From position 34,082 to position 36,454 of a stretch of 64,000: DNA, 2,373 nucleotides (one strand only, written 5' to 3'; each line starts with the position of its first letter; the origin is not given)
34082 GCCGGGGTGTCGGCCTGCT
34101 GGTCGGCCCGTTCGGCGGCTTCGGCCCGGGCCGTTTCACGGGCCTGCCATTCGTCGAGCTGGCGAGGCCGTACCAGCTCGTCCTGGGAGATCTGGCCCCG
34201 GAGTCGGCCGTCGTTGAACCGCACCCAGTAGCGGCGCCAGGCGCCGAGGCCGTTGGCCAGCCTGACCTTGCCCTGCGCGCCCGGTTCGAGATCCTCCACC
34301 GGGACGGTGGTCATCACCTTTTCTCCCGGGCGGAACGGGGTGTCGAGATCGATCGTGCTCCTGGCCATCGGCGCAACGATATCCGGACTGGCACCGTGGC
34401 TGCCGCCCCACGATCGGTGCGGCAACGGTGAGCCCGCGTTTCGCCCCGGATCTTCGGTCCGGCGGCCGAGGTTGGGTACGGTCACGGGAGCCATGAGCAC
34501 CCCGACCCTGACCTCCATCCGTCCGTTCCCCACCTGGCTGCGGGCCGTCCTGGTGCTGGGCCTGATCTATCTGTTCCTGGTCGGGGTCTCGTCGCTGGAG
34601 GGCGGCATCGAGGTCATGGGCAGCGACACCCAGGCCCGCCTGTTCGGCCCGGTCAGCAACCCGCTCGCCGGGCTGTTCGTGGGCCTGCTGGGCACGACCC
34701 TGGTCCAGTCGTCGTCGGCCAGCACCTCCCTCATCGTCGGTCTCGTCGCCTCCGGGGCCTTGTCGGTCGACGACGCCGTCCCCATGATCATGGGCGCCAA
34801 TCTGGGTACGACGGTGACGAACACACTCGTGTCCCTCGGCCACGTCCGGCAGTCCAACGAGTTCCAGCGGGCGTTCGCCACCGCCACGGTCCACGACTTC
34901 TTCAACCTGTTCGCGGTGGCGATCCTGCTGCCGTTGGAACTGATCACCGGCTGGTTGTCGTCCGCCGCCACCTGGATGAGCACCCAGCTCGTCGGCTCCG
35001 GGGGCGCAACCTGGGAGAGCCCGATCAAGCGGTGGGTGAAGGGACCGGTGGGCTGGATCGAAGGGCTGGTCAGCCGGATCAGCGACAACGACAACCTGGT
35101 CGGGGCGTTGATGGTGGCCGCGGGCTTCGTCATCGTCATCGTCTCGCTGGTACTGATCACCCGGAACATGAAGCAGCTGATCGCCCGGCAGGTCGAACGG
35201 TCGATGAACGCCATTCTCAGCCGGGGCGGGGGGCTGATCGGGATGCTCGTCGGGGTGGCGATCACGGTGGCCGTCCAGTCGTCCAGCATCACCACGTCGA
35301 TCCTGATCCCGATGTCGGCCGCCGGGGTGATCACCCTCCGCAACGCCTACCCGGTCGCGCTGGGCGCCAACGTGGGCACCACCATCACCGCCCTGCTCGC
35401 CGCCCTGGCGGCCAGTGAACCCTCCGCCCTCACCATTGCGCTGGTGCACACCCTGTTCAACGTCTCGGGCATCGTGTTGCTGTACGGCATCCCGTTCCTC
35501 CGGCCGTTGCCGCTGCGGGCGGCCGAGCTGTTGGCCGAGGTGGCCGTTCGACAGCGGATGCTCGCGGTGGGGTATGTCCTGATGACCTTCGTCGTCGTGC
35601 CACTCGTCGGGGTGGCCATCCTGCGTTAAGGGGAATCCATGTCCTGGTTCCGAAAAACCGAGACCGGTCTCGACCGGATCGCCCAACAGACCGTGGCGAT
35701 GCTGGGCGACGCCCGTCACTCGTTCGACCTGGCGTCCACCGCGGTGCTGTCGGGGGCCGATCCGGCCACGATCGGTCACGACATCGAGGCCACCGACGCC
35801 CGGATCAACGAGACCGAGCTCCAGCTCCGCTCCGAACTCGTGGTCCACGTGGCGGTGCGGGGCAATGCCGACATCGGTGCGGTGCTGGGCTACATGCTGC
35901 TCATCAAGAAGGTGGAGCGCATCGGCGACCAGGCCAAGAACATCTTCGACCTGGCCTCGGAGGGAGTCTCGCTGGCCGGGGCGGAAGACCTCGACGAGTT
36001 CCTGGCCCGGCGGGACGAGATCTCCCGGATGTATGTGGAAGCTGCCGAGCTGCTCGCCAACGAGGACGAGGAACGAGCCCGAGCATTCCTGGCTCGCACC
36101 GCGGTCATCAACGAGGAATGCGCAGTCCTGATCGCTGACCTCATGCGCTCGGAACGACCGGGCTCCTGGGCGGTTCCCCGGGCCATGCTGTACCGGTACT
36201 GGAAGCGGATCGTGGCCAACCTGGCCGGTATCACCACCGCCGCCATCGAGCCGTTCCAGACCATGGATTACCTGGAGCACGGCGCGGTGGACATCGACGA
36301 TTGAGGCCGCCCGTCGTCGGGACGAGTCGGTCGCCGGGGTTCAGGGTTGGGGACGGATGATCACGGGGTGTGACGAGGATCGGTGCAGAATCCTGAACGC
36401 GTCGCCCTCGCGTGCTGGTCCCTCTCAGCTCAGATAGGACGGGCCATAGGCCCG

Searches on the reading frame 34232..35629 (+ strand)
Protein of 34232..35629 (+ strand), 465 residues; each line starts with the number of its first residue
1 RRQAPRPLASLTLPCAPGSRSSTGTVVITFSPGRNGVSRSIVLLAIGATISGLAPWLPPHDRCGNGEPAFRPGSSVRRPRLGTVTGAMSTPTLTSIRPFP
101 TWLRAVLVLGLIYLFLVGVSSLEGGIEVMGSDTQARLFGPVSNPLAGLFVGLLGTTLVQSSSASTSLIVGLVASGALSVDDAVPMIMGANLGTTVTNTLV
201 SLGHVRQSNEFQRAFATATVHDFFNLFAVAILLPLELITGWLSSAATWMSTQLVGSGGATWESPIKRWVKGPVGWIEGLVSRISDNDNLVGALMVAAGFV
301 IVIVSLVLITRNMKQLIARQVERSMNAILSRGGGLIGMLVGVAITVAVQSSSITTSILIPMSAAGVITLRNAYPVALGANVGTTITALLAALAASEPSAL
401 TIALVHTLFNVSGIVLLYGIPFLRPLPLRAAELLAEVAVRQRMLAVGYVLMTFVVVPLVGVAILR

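Call 36: search_protein_families(library=pfam, proteins=[window:34232-35629:+], max_evalue=0.0001)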
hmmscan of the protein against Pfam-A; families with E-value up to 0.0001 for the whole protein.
window:34232-35629:+ (465 aa): 1 family
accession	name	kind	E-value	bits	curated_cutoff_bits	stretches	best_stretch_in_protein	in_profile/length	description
PF02690.20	Na_Pi_cotrans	-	1e-37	129.7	29.1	2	114-214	1-89/137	Na+/Pi-cotransporter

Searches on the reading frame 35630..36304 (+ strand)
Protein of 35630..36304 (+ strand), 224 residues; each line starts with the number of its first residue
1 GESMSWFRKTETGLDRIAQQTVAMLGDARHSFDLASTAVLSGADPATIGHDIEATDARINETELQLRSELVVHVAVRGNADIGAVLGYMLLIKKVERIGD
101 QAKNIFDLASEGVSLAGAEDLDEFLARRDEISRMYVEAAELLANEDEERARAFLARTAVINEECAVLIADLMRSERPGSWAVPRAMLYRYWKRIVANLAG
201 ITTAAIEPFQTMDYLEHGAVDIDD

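Call 36: search_protein_families(library=pfam, proteins=[window:35630-36304:+], max_evalue=0.0001)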
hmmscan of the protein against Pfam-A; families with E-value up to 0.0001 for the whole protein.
window:35630-36304:+ (224 aa): 1 family
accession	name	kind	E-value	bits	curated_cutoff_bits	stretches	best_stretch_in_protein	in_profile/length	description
PF01895.24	PhoU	-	2.3e-12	47.5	23.5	1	24-107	4-87/89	PhoU domain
